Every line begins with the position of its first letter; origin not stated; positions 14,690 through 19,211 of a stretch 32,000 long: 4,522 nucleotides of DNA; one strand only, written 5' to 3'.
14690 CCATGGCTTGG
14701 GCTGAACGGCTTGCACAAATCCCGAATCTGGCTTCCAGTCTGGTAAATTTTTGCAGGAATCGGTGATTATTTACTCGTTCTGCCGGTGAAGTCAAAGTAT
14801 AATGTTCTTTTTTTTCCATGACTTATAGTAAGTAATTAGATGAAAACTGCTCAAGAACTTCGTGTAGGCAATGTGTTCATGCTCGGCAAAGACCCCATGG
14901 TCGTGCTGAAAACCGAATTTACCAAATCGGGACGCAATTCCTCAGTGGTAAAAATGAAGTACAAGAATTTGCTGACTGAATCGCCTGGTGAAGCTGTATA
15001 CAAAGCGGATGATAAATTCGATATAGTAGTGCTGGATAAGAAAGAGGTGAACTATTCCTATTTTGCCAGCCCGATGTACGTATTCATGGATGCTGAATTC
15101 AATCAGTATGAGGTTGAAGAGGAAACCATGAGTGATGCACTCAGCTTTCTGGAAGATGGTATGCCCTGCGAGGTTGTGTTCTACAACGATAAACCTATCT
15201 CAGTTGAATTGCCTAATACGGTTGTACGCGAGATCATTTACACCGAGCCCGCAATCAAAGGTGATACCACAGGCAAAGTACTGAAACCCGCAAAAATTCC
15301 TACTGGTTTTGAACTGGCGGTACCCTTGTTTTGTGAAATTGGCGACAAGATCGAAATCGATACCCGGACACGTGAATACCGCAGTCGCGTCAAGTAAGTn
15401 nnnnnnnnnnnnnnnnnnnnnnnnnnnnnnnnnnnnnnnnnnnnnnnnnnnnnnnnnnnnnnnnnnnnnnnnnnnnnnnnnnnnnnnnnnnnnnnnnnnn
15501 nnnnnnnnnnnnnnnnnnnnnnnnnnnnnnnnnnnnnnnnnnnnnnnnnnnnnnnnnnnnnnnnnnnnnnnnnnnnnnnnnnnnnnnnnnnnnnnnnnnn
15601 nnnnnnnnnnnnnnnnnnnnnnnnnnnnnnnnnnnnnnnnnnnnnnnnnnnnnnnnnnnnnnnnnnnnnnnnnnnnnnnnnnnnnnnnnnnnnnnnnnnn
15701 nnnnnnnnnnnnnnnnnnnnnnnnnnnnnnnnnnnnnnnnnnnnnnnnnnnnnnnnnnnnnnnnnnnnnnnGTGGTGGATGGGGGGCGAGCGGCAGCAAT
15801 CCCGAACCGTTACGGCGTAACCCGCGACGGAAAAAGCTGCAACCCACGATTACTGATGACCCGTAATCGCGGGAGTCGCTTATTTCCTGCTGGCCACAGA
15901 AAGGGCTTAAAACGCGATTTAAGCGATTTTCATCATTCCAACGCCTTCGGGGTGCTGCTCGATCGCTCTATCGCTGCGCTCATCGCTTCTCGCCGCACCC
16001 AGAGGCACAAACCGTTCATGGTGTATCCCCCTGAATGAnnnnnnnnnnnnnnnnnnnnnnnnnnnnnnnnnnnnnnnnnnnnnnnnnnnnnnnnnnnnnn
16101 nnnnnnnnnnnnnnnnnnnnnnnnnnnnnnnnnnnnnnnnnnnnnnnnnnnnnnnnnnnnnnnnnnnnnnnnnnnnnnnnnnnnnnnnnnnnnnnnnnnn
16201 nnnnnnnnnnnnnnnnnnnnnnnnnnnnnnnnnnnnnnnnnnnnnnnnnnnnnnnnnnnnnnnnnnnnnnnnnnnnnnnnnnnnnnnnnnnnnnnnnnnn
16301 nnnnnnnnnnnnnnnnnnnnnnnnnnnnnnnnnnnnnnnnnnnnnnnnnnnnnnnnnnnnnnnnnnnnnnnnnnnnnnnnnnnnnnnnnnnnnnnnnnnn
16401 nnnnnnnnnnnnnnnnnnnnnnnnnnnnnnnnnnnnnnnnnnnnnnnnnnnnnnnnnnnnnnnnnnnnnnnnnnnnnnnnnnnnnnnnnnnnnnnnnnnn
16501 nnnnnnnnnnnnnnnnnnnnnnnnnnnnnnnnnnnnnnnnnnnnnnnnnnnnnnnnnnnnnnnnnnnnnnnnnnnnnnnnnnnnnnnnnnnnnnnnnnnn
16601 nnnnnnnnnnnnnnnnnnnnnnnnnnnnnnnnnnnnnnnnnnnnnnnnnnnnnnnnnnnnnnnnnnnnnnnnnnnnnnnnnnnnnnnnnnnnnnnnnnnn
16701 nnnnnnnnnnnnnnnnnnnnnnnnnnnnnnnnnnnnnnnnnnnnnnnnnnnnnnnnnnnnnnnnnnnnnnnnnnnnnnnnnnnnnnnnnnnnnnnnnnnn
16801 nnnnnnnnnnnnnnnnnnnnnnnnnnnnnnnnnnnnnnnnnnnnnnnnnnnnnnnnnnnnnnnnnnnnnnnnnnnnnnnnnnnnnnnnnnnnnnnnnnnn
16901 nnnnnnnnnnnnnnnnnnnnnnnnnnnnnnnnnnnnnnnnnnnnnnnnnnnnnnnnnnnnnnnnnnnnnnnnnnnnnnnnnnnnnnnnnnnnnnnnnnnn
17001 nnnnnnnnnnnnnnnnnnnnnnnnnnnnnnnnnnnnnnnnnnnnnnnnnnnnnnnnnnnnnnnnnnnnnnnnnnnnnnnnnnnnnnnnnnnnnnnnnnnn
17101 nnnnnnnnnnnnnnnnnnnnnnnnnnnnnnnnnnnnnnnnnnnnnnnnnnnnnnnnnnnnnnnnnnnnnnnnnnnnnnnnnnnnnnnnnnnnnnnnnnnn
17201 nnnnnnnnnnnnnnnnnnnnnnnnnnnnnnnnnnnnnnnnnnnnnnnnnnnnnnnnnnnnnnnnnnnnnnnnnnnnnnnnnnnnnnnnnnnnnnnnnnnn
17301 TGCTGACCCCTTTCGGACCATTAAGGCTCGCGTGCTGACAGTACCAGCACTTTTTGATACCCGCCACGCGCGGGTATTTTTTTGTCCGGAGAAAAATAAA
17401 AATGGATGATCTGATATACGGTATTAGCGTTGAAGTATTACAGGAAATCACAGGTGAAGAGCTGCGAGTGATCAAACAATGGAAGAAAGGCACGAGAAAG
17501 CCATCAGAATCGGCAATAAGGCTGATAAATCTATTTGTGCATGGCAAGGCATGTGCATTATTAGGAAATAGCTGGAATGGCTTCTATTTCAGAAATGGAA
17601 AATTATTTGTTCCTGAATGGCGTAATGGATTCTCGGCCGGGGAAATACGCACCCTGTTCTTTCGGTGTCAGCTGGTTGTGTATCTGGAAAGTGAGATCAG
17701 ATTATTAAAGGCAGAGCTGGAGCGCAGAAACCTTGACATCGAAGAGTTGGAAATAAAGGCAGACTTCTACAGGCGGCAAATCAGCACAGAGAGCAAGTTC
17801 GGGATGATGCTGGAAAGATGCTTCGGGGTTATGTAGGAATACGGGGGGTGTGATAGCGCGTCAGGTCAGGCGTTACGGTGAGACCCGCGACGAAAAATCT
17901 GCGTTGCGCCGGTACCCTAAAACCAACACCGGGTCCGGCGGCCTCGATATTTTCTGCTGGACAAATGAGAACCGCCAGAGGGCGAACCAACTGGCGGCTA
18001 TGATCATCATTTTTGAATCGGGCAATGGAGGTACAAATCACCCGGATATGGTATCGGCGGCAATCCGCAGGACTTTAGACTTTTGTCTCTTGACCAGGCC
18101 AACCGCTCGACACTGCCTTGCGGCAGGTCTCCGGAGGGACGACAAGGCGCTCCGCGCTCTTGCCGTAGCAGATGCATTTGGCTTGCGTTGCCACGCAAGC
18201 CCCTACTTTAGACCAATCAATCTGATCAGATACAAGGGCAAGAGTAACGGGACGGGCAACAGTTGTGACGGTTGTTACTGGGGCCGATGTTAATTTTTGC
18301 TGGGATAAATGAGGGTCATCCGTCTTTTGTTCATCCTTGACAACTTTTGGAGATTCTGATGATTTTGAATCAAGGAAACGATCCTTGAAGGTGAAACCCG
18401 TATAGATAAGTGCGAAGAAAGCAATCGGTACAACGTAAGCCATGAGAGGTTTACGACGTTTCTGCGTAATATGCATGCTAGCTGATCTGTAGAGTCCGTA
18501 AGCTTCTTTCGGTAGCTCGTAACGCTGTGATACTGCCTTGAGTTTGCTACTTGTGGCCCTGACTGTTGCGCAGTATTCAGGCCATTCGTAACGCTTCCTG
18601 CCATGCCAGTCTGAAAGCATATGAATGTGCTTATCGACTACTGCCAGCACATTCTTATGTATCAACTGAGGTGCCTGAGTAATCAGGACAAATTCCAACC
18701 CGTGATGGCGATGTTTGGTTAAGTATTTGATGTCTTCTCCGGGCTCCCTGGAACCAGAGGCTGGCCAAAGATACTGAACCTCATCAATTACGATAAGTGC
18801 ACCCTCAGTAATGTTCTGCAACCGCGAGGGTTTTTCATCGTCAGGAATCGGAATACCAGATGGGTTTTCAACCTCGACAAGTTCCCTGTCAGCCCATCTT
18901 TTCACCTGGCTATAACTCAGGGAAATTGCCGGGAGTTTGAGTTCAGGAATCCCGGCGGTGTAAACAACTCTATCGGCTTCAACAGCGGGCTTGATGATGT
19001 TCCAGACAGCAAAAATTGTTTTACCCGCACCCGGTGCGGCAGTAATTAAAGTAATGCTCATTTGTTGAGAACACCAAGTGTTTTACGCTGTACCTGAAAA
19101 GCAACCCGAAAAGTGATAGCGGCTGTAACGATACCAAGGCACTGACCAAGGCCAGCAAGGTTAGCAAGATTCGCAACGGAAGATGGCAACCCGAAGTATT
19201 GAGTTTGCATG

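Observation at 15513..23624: Three dif-like sites delimit two tandem integrase-less elements at the chromosome dimer-resolution site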

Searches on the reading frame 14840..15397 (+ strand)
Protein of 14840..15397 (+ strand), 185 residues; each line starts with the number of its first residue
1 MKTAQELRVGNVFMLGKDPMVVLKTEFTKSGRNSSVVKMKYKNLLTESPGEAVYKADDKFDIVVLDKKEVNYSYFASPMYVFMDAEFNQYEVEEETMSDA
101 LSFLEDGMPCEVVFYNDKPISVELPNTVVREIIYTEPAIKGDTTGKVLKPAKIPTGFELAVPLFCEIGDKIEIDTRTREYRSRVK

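Call 15: find_related_loci(query=window:14840-15397:+, collection=genome_contigs, flank=10000)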
Query window:14840-15397:+ (185 aa) in genome_contigs; peptide patterns used: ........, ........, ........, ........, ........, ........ (x = any residue, [..] = any of these).
600 stretches matched a pattern (row limit reached: there are more); 591 encode a relative of the query (tblastn E <= 1e-3); the best 80 are kept; 80 distinct loci.
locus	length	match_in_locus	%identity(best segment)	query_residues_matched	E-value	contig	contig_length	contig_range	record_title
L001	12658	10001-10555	99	1-185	2e-121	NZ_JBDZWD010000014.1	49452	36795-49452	MAG: Nitrosomonas sp. isolate PE_soil1 NODE_139_length_49452, whole genome shotgun sequence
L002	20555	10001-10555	94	1-185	1e-115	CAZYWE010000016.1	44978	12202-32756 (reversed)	MAG TPA_asm: uncultured Nitrosomonas sp. isolate SRP263991_co5_215 genome assembly, contig: NODE_1738_length_44978_cov_3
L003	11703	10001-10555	94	1-185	7e-115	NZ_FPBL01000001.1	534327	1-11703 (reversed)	Nitrosomonas eutropha strain Nm24, whole genome shotgun sequence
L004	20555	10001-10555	92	1-185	1e-114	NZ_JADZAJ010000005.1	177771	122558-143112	MAG: Nitrosomonas sp. isolate SJ624 c_000000073808, whole genome shotgun sequence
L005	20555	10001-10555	89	1-185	8e-109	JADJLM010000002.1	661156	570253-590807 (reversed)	MAG: Nitrosomonas sp. isolate EsbW_18-Q3-R4-48_BAT3C.13 tig00003697-10-6605510, whole genome shotgun sequence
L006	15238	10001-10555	86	1-185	3e-107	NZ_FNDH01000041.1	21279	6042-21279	Nitrosomonas sp. Nm132, whole genome shotgun sequence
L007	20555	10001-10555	86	1-185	4e-106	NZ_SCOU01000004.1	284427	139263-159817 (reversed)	Methylobacillus flagellatus strain L1B NODE_4_length_284427_cov_68.604768, whole genome shotgun sequence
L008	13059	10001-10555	84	1-185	8e-104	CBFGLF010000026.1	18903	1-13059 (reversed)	MAG TPA_asm: uncultured Methylotenera sp. isolate SRR29743981_binner12_Refined_11 genome assembly, contig: ERZ27251305.2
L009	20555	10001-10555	84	1-185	5e-104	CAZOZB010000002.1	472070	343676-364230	MAG TPA_asm: uncultured Methylophilaceae bacterium isolate SRP344714_co1_149 genome assembly, contig: NODE_22_length_472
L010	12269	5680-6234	84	1-185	8e-104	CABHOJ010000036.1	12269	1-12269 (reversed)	MAG: uncultured Methylotenera sp. isolate Methylotenera_sp_nbed42b117 genome assembly, contig: NODE_12018_length_12269_c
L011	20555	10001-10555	84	1-185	1e-103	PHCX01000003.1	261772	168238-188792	MAG: Betaproteobacteria bacterium HGW-Betaproteobacteria-1 yuki_s1_sub10_scaffold_8, whole genome shotgun sequence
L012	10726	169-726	82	1-185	4e-102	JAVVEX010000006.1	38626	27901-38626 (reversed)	MAG: Nitrosomonas sp. isolate TamC13-32 NODE_6_length_38626_cov_4.925757, whole genome shotgun sequence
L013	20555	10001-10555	81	1-185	1e-101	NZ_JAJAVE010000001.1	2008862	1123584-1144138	Methylobacillus gramineus strain VKM B-2591 platanus_K_21_77_1, whole genome shotgun sequence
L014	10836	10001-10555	81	1-185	9e-102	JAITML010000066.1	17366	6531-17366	MAG: Methylobacillus sp. isolate Pmx449_bin13 k119_1038520, whole genome shotgun sequence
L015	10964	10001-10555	78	1-185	1e-98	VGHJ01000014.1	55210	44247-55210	MAG: Betaproteobacteria bacterium isolate M_DeepCast_100m_m1_373 M_DeepCast_100m_m1_373_Ga0194119_10000919, whole genome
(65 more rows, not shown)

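Call 31: find_encoding_contigs(protein=window:14840-15397:+, flank=10000, max_places=10)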
Protein window:14840-15397:+ (185 aa): 24 contigs read that carry it; 10 places shown.
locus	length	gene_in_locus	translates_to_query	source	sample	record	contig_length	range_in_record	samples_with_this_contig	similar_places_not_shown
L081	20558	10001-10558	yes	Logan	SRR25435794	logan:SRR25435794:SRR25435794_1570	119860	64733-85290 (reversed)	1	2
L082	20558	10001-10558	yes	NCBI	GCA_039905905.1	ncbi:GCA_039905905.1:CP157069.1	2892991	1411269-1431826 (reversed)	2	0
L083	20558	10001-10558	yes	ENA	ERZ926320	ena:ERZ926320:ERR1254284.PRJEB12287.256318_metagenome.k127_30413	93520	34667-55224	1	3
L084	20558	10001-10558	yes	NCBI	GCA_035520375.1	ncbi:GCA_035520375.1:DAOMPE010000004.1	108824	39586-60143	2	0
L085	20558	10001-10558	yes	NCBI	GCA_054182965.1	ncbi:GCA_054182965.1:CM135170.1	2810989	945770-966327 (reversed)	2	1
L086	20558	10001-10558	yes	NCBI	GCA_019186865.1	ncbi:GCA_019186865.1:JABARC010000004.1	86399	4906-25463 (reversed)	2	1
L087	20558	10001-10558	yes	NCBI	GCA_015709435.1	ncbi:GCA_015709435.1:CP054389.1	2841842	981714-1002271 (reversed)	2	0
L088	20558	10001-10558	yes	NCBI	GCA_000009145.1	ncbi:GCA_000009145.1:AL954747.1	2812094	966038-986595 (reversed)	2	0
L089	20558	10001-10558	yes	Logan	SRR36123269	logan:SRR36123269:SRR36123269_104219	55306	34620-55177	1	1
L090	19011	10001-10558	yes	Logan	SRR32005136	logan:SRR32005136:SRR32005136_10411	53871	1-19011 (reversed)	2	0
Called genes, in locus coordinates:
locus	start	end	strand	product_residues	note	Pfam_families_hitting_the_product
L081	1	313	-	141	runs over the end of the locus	PF11697:DUF3293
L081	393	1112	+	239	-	PF00034:Cytochrom_C (faint), PF13442:Cytochrome_CBB3 (faint)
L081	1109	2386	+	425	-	PF00034:Cytochrom_C, PF13442:Cytochrome_CBB3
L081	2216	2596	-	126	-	-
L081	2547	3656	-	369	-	PF00930:DPPIV_N (faint), PF26550:Tricorn_2nd, PF26549:Tricorn_N (weak), PF07676:PD40, PF26549:Tricorn_N, PF07676:PD40, PF26550:Tricorn_2nd (weak), PF07676:PD40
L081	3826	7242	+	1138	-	PF01433:Peptidase_M1, PF04389:Peptidase_M28, PF01546:Peptidase_M20, PF00595:PDZ (weak), PF13180:PDZ_2, PF17820:PDZ_6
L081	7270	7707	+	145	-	PF13441:Gly-zipper_YMGG (weak), PF13436:Gly-zipper_OmpA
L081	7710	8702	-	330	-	PF00389:2-Hacid_dh, PF02826:2-Hacid_dh_C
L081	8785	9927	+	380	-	PF10093:EarP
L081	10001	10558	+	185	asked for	PF08207:EFP_N, PF01132:EFP, PF09285:Elong-fact-P_C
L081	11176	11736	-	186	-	PF13560:HTH_31 (faint), PF01381:HTH_3 (weak), PF12375:DUF3653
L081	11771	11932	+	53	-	-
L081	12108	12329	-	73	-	-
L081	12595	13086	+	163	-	PF02870:Methyltransf_1N, PF01035:DNA_binding_1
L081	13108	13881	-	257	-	PF00398:RrnaAD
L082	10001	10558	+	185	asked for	PF08207:EFP_N, PF01132:EFP, PF09285:Elong-fact-P_C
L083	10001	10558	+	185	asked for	PF08207:EFP_N, PF01132:EFP, PF09285:Elong-fact-P_C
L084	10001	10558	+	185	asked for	PF08207:EFP_N, PF01132:EFP, PF09285:Elong-fact-P_C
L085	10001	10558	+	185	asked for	PF08207:EFP_N, PF01132:EFP, PF09285:Elong-fact-P_C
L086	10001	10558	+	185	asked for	PF08207:EFP_N, PF01132:EFP, PF09285:Elong-fact-P_C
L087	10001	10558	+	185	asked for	PF08207:EFP_N, PF01132:EFP, PF09285:Elong-fact-P_C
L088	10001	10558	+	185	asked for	PF08207:EFP_N, PF01132:EFP, PF09285:Elong-fact-P_C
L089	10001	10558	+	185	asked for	PF08207:EFP_N, PF01132:EFP, PF09285:Elong-fact-P_C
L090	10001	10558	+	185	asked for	PF08207:EFP_N, PF01132:EFP, PF09285:Elong-fact-P_C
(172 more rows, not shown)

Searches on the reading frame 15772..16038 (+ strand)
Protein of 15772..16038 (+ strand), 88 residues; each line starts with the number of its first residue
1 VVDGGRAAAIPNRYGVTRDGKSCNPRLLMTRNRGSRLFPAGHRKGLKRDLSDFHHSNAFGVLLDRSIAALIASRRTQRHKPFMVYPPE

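Call 68: search_protein_families(library=pfam, proteins=[window:15772-16038:+], max_evalue=0.05)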
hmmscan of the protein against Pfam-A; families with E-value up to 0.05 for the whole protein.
window:15772-16038:+ (88 aa): 0 families

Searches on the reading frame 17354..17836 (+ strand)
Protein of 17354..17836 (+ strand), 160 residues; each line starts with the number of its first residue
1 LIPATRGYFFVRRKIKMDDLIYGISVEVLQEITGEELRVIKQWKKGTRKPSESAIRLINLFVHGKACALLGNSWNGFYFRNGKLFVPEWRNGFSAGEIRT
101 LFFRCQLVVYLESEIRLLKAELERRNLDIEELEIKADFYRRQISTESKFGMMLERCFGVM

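Call 9: search_protein_families(library=pfam, proteins=[window:17354-17836:+], max_evalue=0.01)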
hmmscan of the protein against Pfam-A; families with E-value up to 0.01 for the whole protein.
window:17354-17836:+ (160 aa): 1 family
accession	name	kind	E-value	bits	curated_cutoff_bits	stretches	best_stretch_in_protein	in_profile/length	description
PF12375.13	DUF3653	-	3.9e-05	24.1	22.4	1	71-108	6-45/66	Phage protein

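Call 10: search_protein_families(library=phrogs, proteins=[window:17354-17836:+], max_evalue=0.01)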
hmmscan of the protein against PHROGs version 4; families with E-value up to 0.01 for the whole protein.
window:17354-17836:+ (160 aa): 2 families
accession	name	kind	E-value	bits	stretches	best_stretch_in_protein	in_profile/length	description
phrog_1668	-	tail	8.4e-05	23.7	1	20-100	15-91/122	tail assembly protein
phrog_18872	-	unknown function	0.0038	18.2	1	38-124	33-116/158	-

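Call 56: search_dna_similar(query=window:17402-17836:+, collection=phages, mode=protein, max_rows=15, max_evalue=0.01)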
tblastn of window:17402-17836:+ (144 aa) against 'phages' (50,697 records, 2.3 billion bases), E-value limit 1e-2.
No match.

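Call 64: find_encoding_contigs(protein=window:17402-17836:+, flank=8000, max_places=10)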
Protein window:17402-17836:+ (144 aa): 16 contigs read that carry it; 6 places shown.
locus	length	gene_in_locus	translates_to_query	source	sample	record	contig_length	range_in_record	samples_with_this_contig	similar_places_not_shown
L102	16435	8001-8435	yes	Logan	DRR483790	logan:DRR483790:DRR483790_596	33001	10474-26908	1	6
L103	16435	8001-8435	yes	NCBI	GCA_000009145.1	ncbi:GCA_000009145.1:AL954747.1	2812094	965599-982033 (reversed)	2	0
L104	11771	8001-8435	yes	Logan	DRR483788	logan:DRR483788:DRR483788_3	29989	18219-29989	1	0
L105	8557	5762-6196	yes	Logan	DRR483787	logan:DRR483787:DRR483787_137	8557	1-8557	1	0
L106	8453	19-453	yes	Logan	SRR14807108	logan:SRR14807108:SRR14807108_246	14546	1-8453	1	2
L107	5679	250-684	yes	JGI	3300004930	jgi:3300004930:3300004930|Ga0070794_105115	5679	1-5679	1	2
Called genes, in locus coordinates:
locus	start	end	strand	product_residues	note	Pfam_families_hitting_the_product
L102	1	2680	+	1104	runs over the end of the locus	PF01433:Peptidase_M1, PF00595:PDZ (faint), PF04389:Peptidase_M28, PF01546:Peptidase_M20, PF13180:PDZ_2, PF17820:PDZ_6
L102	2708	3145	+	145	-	PF13441:Gly-zipper_YMGG (weak), PF13436:Gly-zipper_OmpA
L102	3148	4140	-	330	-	PF00389:2-Hacid_dh, PF02826:2-Hacid_dh_C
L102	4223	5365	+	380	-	PF10093:EarP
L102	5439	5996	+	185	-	PF08207:EFP_N, PF01132:EFP, PF09285:Elong-fact-P_C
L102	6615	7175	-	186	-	PF13560:HTH_31 (weak), PF01381:HTH_3 (weak), PF12375:DUF3653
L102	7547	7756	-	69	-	-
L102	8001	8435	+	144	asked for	PF12375:DUF3653 (faint)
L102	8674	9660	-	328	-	PF05707:Zot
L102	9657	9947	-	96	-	PF10734:DUF2523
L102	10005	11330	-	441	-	-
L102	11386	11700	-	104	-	-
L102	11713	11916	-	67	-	PF05356:Phage_Coat_B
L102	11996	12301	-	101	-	-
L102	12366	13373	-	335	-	PF05144:Phage_CRI, PF05155:G2P_X_C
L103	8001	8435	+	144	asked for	PF12375:DUF3653 (faint)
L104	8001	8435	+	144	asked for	PF12375:DUF3653 (faint)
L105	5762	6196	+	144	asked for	PF12375:DUF3653 (faint)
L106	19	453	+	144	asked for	PF12375:DUF3653 (faint)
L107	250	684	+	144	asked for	PF12375:DUF3653 (faint)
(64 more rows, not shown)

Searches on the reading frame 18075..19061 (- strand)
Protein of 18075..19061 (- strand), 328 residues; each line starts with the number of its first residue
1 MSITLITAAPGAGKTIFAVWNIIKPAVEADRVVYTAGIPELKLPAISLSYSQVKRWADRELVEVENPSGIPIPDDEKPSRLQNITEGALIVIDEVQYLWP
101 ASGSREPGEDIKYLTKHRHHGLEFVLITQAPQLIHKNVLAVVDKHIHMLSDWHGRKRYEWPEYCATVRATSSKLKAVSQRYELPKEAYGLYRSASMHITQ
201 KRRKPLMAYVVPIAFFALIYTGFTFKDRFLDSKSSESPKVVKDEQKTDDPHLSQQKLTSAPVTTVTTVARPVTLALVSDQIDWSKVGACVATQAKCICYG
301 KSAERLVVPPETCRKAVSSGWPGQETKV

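Call 9: search_protein_families(library=pfam, proteins=[window:18075-19061:-], max_evalue=0.01)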
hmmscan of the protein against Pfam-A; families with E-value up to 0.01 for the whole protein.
window:18075-19061:- (328 aa): 2 families
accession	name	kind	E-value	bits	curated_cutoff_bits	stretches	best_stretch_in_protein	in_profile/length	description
PF05707.18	Zot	-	1.4e-24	87.1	20.3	1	2-197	1-196/197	Zonular occludens toxin (Zot)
PF13401.12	AAA_22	-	0.0014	19.3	27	0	3-130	7-124/130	AAA domain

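Call 10: search_protein_families(library=phrogs, proteins=[window:18075-19061:-], max_evalue=0.01)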
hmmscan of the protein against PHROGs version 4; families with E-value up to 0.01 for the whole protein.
window:18075-19061:- (328 aa): 4 families
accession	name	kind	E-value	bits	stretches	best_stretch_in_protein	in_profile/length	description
phrog_197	-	moron, auxiliary metabolic gene and host takeover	1.8e-57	196.9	1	1-320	26-360/486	Zot-like toxin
phrog_1041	-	moron, auxiliary metabolic gene and host takeover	2.8e-23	84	1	2-275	1-294/420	CTXphi Zot-like toxin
phrog_11271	-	head and packaging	2.5e-10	41.5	1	1-137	1-138/145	head morphogenesis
phrog_2666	-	head and packaging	2e-06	27.7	1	86-142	421-476/555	terminase large subunit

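Call 57: search_dna_similar(query=window:18075-19061:-, collection=phages, mode=protein, max_rows=12)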
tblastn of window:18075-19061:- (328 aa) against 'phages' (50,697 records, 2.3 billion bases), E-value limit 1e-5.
Records with a match: 189; places in all: 189; records where one place covers at least 80% of the query: 11.
Best place of each record, by identity: <60% 189.
By first word of the organism name: Ralstonia 133; Inovirus 15; Dulem 10; Pseudomonas 8; Xanthomonas 8; Stenotrophomonas 4; Inoviridae 2; Phage 2; Vibrio 2; Alteromonas 2; and 3 more.
By host as written in the record: Ralstonia solanacearum 97; Homo sapiens 15; - 12; Varecia variegata 8; Pseudomonas aeruginosa 7; Ralstonia solanacearum Race 3, Biovar 1 6; Ralstonia solanacearum UW551 3; Varecia rubra 2; and 33 more.
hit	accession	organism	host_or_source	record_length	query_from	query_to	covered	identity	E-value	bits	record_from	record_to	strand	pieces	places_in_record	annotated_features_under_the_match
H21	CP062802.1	Aeromonas phage MBa-2020a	Aeromonas caviae FDAARGOS_75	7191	3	320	97%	28.1%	8e-21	124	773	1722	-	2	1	record has no annotation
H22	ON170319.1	Ralstonia phage YO187_4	Ralstonia solanacearum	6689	3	245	74%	34.9%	3e-26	115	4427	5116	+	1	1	record has no annotation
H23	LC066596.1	Ralstonia phage RSS-TH1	Ralstonia solanacearum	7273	3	245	74%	34.9%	3e-26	115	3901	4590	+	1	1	hypothetical protein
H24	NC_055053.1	Ralstonia phage RSS-TH1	Ralstonia solanacearum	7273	3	245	74%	34.9%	3e-26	115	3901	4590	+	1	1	hypothetical protein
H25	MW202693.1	Inoviridae sp.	Manatee Spring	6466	1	321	98%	26.2%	2e-17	89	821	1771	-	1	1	zonular occludens toxin (zot) | minor head virion protein G6P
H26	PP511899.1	Dulem virus 61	Varecia rubra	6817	3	320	97%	26.4%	9e-22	101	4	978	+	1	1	ZOT protein | hypothetical protein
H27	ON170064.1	Ralstonia phage YO025_5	Ralstonia solanacearum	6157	3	216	65%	38.7%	3e-26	114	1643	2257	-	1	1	record has no annotation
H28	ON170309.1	Ralstonia phage YO182_1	Ralstonia solanacearum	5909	3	238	72%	35.1%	2e-26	115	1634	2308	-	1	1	record has no annotation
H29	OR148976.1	Inovirus D_HF34_8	Homo sapiens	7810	3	322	98%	25.1%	5e-11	70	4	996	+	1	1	zonular occludens toxin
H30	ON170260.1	Ralstonia phage YO154_3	Ralstonia solanacearum R355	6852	3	219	66%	36.8%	4e-26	114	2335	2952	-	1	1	record has no annotation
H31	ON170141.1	Ralstonia phage YO084_5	Ralstonia solanacearum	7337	3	219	66%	36.8%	4e-26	114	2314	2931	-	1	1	record has no annotation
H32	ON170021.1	Ralstonia phage YO003_3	Ralstonia solanacearum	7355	3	219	66%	36.8%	4e-26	114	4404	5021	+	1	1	record has no annotation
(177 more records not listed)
